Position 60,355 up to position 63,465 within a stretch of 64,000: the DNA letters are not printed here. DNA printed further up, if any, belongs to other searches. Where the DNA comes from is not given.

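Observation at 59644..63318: Two-gene operon: TPR/polyacidic-tail protein plus 937-aa degenerate-methyltransferase/Zn-ribbon/nuclease-like protein, a candidate uncharacterised nucleic-acid system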

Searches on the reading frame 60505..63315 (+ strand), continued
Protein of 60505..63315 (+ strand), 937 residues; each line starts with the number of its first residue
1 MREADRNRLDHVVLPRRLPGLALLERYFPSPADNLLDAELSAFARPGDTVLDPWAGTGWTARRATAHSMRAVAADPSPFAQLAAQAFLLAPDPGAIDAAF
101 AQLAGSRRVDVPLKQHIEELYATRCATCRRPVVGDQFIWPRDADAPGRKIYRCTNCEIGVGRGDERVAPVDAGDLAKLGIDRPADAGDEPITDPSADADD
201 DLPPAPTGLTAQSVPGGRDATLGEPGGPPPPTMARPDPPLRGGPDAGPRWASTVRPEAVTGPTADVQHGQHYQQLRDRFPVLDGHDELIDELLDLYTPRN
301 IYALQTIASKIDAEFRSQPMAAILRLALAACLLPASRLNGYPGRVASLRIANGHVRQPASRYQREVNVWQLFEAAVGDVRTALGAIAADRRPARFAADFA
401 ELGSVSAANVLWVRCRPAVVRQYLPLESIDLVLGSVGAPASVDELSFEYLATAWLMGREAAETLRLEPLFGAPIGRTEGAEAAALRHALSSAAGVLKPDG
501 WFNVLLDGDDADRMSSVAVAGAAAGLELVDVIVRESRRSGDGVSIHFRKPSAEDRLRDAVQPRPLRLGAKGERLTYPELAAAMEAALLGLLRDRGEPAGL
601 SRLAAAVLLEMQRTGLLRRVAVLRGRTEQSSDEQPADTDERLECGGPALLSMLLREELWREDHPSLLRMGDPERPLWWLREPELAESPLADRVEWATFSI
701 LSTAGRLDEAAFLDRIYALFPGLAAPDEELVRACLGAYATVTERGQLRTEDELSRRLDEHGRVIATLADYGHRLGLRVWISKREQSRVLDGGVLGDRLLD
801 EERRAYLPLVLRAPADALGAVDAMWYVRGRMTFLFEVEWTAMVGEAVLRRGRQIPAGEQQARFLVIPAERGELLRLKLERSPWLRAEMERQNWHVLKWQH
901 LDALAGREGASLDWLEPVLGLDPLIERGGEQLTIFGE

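Call 30: find_related_loci(query=A3, collection=genome_contigs, flank=6000)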
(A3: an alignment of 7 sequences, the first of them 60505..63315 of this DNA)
Query A3 (937 aa) in genome_contigs; peptide patterns used: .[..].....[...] (x = any residue, [..] = any of these).
556 stretches matched a pattern; 522 encode a relative of the query (tblastn E <= 1e-3); the best 80 are kept; 80 distinct loci.
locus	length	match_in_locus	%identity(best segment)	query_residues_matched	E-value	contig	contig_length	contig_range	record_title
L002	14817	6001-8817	82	1-937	0e+0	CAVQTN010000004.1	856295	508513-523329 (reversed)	MAG: uncultured Chloroflexia bacterium isolate MFD07737.bin.1.43 genome assembly, contig: contig_16027, whole genome sho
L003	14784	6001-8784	81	1-937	0e+0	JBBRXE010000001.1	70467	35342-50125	MAG: Candidatus Limnocylindria bacterium isolate La4_metabat2.166 La4_metabat2.166_K_474363_L_70467_cov_62.5593, whole g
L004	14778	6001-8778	80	1-937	0e+0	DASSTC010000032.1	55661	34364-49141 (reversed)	MAG TPA_asm: Candidatus Limnocylindria bacterium isolate SMAG_U531 k141_926025, whole genome shotgun sequence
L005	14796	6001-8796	77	1-937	0e+0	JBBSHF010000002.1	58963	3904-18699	MAG: Candidatus Limnocylindria bacterium isolate LS2_sbin.60 LS2_sbin.60_K_402612_L_58963_cov_35.3382, whole genome shot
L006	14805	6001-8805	74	3-937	0e+0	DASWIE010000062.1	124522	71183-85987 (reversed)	MAG TPA_asm: Candidatus Limnocylindria bacterium isolate SMAG_U2860 k141_3434639, whole genome shotgun sequence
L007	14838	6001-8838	72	1-937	0e+0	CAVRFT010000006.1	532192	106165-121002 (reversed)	MAG: uncultured Chloroflexia bacterium isolate MFD00392.bin.2.52 genome assembly, contig: contig_6432, whole genome shot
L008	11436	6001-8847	72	1-937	0e+0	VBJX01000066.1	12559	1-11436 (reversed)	MAG: Chloroflexi bacterium isolate CF_167 14_1009_16_40cm_scaffold_45850, whole genome shotgun sequence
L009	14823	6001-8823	69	1-937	0e+0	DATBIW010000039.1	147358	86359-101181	MAG TPA_asm: Candidatus Limnocylindria bacterium isolate SMAG_U3904 k141_1431583, whole genome shotgun sequence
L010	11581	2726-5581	70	1-937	0e+0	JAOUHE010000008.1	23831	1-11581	MAG: Chloroflexota bacterium isolate 4_1_May_SF_Bin54 4_1_May_SF_Bin54_scaffold_726_c1, whole genome shotgun sequence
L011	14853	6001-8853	70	1-937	0e+0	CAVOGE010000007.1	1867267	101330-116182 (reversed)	MAG: uncultured Chloroflexia bacterium isolate MFD09964.bin.1.336 genome assembly, contig: contig_6347, whole genome sho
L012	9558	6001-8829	71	1-937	0e+0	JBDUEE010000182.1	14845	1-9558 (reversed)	MAG: Chloroflexota bacterium isolate cluster4_bin.88 NODE_8844_length_14845_cov_7.213523, whole genome shotgun sequence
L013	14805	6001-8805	71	1-937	0e+0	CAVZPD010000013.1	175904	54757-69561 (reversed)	MAG: uncultured Chloroflexia bacterium isolate MFD05684.bin.1.297 genome assembly, contig: contig_29024, whole genome sh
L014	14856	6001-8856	70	1-937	0e+0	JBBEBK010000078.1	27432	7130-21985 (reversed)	MAG: Chloroflexota bacterium isolate LejiaF_70_16 Lejia_F_2560_length_27432_cov_9, whole genome shotgun sequence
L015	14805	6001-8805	72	1-937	0e+0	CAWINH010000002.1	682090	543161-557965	MAG: uncultured Chloroflexia bacterium isolate MFD04944.bin.1.213 genome assembly, contig: contig_21471, whole genome sh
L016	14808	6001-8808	71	1-937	0e+0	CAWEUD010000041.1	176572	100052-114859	MAG: uncultured Chloroflexia bacterium isolate MFD05684.bin.3.306 genome assembly, contig: contig_96444, whole genome sh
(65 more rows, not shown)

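Call 32: search_protein_families(library=padloc, proteins=[P0339, P0371, P0380, P0257, P0244], max_evalue=0.01)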
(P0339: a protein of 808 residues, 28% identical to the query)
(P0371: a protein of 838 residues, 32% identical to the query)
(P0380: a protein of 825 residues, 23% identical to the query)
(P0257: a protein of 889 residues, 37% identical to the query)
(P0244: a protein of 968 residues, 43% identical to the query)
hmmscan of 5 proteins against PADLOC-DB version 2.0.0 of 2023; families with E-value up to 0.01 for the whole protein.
P0339 (808 aa): 77 families (the best 25 are shown)
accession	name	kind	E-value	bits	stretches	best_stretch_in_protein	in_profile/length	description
PDLC02541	PglX|PglXI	-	3.2e-49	165.8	3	152-427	334-590/919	PglXI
PDLC03367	MTase_II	-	7.4e-41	138.2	2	195-459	222-475/633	Type II methyltransferase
PDLC03319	MTase_II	-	3.2e-37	126.5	1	19-429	1-392/503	Type II methyltransferase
PDLC03312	MTase_II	-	8.2e-36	121.2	3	310-428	1115-1231/1344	Type II methyltransferase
PDLC03346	MTase_II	-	1.1e-25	87.6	2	156-427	451-704/1068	Type II methyltransferase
PDLC03371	MTase_II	-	1.6e-18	65.1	2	24-73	193-242/260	Type II methyltransferase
PDLC03353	MTase_II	-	4e-18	63.9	2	21-72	188-239/260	Type II methyltransferase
PDLC03299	MTase_II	-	2.8e-17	61.2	2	24-83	198-257/296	Type II methyltransferase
PDLC03322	MTase_II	-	1.6e-15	55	1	19-111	39-133/446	Type II methyltransferase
PDLC03265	MTase_II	-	2.8e-15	54.6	2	20-75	265-320/333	Type II methyltransferase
PDLC03325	MTase_II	-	1.4e-14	51.7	1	32-96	82-146/426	Type II methyltransferase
PDLC03224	MTase_II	-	3.3e-14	50.7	2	31-81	82-133/481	Type II methyltransferase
PDLC03380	MTase_II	-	1.2e-13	49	1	19-86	34-101/393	Type II methyltransferase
PDLC03387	MTase_II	-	2.8e-13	47.7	2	23-73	215-265/289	Type II methyltransferase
PDLC03350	MTase_II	-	4.1e-13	47.4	1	24-79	236-291/312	Type II methyltransferase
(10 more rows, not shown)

P0371 (838 aa): 59 families (the best 25 are shown)
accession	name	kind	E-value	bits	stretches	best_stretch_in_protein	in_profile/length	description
PDLC02541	PglX|PglXI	-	9.5e-45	151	2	159-441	337-588/919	PglXI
PDLC03312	MTase_II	-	2.2e-36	123.1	3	324-457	1114-1244/1344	Type II methyltransferase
PDLC03346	MTase_II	-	5.9e-31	105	2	337-442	606-703/1068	Type II methyltransferase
PDLC03367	MTase_II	-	2.2e-29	100.3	2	201-474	223-475/633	Type II methyltransferase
PDLC03319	MTase_II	-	3.5e-26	90.1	1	27-437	2-384/503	Type II methyltransferase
PDLC03353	MTase_II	-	7.4e-18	63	2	31-86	191-246/260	Type II methyltransferase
PDLC03299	MTase_II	-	1.5e-15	55.4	2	28-85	195-252/296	Type II methyltransferase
PDLC03380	MTase_II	-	2.1e-15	54.9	2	333-427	257-345/393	Type II methyltransferase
PDLC03371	MTase_II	-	2.2e-15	54.9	2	28-78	190-240/260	Type II methyltransferase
PDLC03265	MTase_II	-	8.8e-15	52.9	2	28-91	266-329/333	Type II methyltransferase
PDLC03350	MTase_II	-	8.6e-13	46.4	2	34-87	239-292/312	Type II methyltransferase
PDLC03308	MTase_II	-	1.3e-12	45.4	1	30-78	334-382/419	Type II methyltransferase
PDLC03322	MTase_II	-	1.8e-12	44.9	1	25-117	38-133/446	Type II methyltransferase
PDLC03228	MTase_II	-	5e-12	44.1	1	29-90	144-209/227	Type II methyltransferase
PDLC03300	MTase_II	-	1.8e-11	41.7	1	29-93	215-280/302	Type II methyltransferase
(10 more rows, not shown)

P0380 (825 aa): 74 families (the best 25 are shown)
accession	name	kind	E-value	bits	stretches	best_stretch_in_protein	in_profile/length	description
PDLC02541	PglX|PglXI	-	2.3e-72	242.4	3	160-442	329-593/919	PglXI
PDLC03367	MTase_II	-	2.3e-68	229.1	2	170-470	186-475/633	Type II methyltransferase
PDLC03319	MTase_II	-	2.5e-65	219.2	1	34-439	1-390/503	Type II methyltransferase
PDLC03312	MTase_II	-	8.5e-50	167.5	2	128-441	931-1232/1344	Type II methyltransferase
PDLC03346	MTase_II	-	4.8e-46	155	3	338-439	605-704/1068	Type II methyltransferase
PDLC03380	MTase_II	-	2.2e-22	77.8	2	34-129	34-128/393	Type II methyltransferase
PDLC03353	MTase_II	-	8.2e-20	69.4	2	34-87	187-239/260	Type II methyltransferase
PDLC03322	MTase_II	-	6e-19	66.2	1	8-127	12-135/446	Type II methyltransferase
PDLC03371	MTase_II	-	2e-18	64.9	1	28-88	183-242/260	Type II methyltransferase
PDLC03325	MTase_II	-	1.1e-16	58.6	2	49-118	84-153/426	Type II methyltransferase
PDLC03265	MTase_II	-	1.2e-16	59.1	2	26-90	256-320/333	Type II methyltransferase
PDLC03299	MTase_II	-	6.6e-16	56.7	2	35-118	194-277/296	Type II methyltransferase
PDLC04134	mad2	-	3.4e-15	53.8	2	22-93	256-328/492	mads_2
PDLC03376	MTase_II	-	2e-14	52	2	47-97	47-95/249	Type II methyltransferase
PDLC03350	MTase_II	-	4.6e-14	50.5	1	12-90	211-287/312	Type II methyltransferase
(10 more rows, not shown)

P0257 (889 aa): 13 families
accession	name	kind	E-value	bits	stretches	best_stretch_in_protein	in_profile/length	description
PDLC03367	MTase_II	-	1.5e-16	57.8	2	17-84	18-85/633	Type II methyltransferase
PDLC03325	MTase_II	-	4.5e-09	33.5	1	32-115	83-164/426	Type II methyltransferase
PDLC03312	MTase_II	-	6.4e-07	25.4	1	26-136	800-903/1344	Type II methyltransferase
PDLC02541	PglX|PglXI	-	2.3e-06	24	0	154-276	332-463/919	PglXI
PDLC03387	MTase_II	-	7.5e-05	20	1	19-72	212-265/289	Type II methyltransferase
PDLC04134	mad2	-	0.00026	17.9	0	317-446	339-428/492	mads_2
PDLC03246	MTase_II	-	0.00027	18.2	1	23-71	307-355/376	Type II methyltransferase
PDLC03319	MTase_II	-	0.00054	16.9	0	34-82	17-65/503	Type II methyltransferase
PDLC03353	MTase_II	-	0.00086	16.9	1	20-66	188-234/260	Type II methyltransferase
PDLC03322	MTase_II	-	0.0032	14.4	0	37-102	61-126/446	Type II methyltransferase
PDLC03299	MTase_II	-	0.0043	14.6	0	26-71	201-246/296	Type II methyltransferase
PDLC03320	MTase_II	-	0.007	13.6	0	26-82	218-274/289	Type II methyltransferase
PDLC03350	MTase_II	-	0.0077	13.7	0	23-73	236-286/312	Type II methyltransferase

P0244 (968 aa): 1 family
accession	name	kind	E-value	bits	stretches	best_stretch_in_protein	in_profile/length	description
PDLC03534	REase_II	-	0.0003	18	1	799-902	185-293/351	Type II restriction enzyme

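Call 36: find_homologous_proteins(query=P0257)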
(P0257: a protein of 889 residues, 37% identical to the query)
Query P0257 (889 aa): 46 proteins with E <= 0.001 among 8000 candidates.
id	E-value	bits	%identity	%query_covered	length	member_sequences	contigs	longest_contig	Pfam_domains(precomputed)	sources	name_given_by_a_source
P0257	0.0e+0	1992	100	100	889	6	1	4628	PF27126.1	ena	-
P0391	0.0e+0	1778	90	100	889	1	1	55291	PF27126.1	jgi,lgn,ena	-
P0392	0.0e+0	1713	87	100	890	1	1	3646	-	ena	-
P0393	0.0e+0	1690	87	100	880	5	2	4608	-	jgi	-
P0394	0.0e+0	1655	82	100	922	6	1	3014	PF01555.25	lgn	-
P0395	0.0e+0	1616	84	100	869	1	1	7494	PF27126.1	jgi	jgi:hypothetical protein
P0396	3.3e-189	649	42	100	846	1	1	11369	PF27126.1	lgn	-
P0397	8.9e-175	601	39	100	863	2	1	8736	PF01555.25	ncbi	-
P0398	7.7e-173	595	41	100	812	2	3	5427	PF01555.25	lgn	-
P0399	1.9e-172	594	40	100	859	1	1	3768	PF27126.1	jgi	jgi:hypothetical protein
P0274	2.7e-167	577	41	100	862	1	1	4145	PF01555.25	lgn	-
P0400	5.4e-165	569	41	100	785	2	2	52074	-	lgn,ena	-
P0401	7.7e-164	565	40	100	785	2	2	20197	PF01555.25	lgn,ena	-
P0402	4.4e-157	543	39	96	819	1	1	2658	PF27126.1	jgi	jgi:hypothetical protein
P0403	1.4e-145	505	37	100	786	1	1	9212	-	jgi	jgi:hypothetical protein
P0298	5.6e-119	417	36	98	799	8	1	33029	-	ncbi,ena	-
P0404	6.0e-110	387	33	100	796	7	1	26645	-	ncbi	-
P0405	5.4e-106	374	33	100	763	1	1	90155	-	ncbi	-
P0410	6.1e-100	354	32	100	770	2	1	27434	-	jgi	jgi:hypothetical protein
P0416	1.1e-87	313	30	99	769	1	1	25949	PF01555.25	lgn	-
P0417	3.7e-86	308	31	99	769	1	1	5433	PF01555.25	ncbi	-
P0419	4.7e-85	305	31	99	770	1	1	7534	PF01555.25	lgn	-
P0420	4.7e-85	305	31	99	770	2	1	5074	PF01555.25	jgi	jgi:hypothetical protein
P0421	2.7e-84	302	31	99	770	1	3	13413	PF01555.25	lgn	-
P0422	8.0e-84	300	31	99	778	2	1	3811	PF01555.25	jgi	jgi:hypothetical protein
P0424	5.4e-80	288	31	99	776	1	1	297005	PF01555.25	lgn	-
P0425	5.4e-77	278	32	95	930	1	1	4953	PF27126.1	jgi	jgi:hypothetical protein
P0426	5.3e-75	271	41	32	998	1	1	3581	PF27126.1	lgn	-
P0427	3.1e-72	262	43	32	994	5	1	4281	PF27126.1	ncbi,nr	ncbi:MAG: hypothetical protein QOI00_1972 [Chloroflexota bacterium]|nr:hypothetical protein [Chlorof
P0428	8.1e-72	261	43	32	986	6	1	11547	PF27126.1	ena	-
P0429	5.2e-70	255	42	32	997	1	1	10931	PF27126.1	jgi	jgi:hypothetical protein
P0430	1.7e-69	253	41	32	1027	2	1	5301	PF27126.1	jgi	jgi:hypothetical protein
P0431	4.1e-69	252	41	32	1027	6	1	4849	PF27126.1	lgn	-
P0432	2.2e-57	213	41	32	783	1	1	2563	PF27126.1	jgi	jgi:hypothetical protein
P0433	2.6e-43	166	24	96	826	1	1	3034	PF03602.22,PF02086.22,PF27126.1,PF01555.25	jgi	jgi:16S rRNA G966 N2-methylase RsmD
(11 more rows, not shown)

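Call 37: find_encoding_contigs(protein=P0391, flank=7000, max_places=1)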
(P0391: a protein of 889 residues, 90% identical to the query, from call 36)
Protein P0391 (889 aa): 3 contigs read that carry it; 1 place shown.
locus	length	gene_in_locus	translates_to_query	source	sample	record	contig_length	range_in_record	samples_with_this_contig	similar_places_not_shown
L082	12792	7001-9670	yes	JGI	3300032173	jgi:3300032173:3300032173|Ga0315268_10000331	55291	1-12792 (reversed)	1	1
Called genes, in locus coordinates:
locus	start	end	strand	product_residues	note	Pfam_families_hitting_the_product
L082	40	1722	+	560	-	PF01565:FAD_binding_4, PF02913:FAD-oxidase_C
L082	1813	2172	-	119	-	PF02452:PemK_toxin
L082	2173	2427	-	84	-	PF01402:RHH_1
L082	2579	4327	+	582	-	PF00890:FAD_binding_2 (weak), PF01266:DAO, PF12831:FAD_oxidored (faint), PF16901:DAO_C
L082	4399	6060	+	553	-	PF00753:Lactamase_B, PF23023:Anti-Pycsar_Apyc1 (weak), PF12706:Lactamase_B_2, PF22505:RNase_J_b_CASP, PF07521:RMMBL, PF17770:RNase_J_C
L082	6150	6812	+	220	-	PF01966:HD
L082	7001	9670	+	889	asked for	PF27126:NmeDI_C (faint)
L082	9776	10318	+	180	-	-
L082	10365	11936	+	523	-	PF00221:Lyase_aromatic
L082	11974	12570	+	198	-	-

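Call 38: find_encoding_contigs(protein=P0405, flank=7000, max_places=1)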
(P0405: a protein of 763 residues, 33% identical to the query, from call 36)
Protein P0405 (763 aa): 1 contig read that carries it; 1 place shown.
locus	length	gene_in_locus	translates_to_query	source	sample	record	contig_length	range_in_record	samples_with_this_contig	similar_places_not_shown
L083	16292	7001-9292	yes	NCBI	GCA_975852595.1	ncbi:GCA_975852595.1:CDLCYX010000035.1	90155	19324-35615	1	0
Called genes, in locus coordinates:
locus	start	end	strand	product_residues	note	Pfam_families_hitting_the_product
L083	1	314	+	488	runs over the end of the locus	PF00749:tRNA-synt_1c, PF19269:Anticodon_2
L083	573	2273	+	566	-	PF00749:tRNA-synt_1c, PF03950:tRNA-synt_1c_C, PF20974:tRNA-synt_1c_C2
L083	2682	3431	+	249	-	PF00923:TAL_FSA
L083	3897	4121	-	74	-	-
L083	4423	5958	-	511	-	PF01425:Amidase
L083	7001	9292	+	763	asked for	-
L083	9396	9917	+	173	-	PF01965:DJ-1_PfpI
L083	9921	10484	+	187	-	PF01923:Cob_adeno_trans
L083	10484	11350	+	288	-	PF01261:AP_endonuc_2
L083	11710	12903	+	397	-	PF01321:Creatinase_N, PF00557:Peptidase_M24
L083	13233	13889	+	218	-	-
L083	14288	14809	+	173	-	PF01930:Cas_Cas4, PF12705:PDDEXK_1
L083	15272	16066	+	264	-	PF01479:S4, PF00849:PseudoU_synth_2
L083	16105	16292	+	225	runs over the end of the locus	PF02224:Cytidylate_kin, PF13189:Cytidylate_kin2, PF13238:AAA_18 (weak)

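Call 39: find_encoding_contigs(protein=P0424, flank=7000, max_places=1)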
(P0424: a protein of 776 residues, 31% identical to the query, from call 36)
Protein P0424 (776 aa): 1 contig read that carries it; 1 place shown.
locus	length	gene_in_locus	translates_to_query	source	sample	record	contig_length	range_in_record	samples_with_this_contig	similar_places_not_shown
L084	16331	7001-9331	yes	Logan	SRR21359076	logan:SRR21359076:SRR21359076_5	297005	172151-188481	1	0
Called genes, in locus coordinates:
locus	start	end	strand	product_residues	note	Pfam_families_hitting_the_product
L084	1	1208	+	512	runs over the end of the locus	PF00479:G6PD_N, PF02781:G6PD_C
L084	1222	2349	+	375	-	PF10128:OpcA_G6PD_assem, PF20171:OpcA_G6PD_C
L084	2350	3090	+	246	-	PF01182:Glucosamine_iso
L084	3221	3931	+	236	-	PF00106:adh_short, PF08659:KR, PF13561:adh_short_C2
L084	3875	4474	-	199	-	PF12705:PDDEXK_1 (weak), PF01930:Cas_Cas4 (weak)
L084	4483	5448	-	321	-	PF03547:Mem_trans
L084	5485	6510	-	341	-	PF00514:Arm (faint), PF02985:HEAT (faint), PF03130:HEAT_PBS (faint), PF13513:HEAT_EZ (faint), PF13646:HEAT_2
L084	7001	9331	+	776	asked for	PF01555:N6_N4_Mtase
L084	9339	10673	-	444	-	PF01882:DUF58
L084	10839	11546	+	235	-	-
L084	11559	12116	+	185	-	-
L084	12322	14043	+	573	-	-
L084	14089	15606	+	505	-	PF24807:WD40_CDC20-Fz, PF24814:WD40_Prp19, PF23381:Beta-prop_IFT122_1st, PF25173:Beta-prop_WDR3_1st, PF23409:Beta-prop_EML, PF24817:WD40_WDHD1_1st, PF25174:Beta-prop_THOC3, PF25175:Beta-prop_WDR5, +22 more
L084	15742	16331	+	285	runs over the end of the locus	PF02645:DegV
